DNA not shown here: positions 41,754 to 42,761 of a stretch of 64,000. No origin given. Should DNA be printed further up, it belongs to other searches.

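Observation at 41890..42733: Unrecognised 236-aa gene between yaeI and yaeH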

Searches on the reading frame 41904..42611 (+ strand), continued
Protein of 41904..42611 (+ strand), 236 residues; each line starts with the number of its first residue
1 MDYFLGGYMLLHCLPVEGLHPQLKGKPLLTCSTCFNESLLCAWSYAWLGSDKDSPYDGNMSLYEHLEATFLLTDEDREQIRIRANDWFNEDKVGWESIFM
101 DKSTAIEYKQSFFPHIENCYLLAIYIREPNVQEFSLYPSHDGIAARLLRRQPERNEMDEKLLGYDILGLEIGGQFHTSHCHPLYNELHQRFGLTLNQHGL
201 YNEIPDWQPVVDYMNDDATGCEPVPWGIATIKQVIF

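Call 93: search_protein_families(proteins=[P0078, P0085, P0093, P0100, P0110, P0120, P0125, P0136, P0142, P0157], library=padloc, max_evalue=0.1)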
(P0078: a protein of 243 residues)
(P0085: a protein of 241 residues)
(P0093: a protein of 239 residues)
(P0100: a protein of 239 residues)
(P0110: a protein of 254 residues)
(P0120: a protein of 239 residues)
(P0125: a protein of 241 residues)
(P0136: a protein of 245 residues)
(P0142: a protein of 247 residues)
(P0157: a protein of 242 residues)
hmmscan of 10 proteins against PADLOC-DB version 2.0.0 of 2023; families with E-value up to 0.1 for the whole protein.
P0078 (243 aa): 0 families

P0085 (241 aa): 0 families

P0093 (239 aa): 0 families

P0100 (239 aa): 0 families

P0110 (254 aa): 0 families

P0120 (239 aa): 0 families

P0125 (241 aa): 0 families

P0136 (245 aa): 0 families

P0142 (247 aa): 0 families

P0157 (242 aa): 0 families

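Call 94: find_related_loci(query=A1, collection=viral_contigs, flank=5000)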
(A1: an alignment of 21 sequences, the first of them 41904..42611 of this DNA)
Query A1 (236 aa) in viral_contigs; peptide patterns used: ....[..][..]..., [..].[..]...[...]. (x = any residue, [..] = any of these).
59 stretches matched a pattern, but none encodes a relative of the query by tblastn (E <= 1e-3).
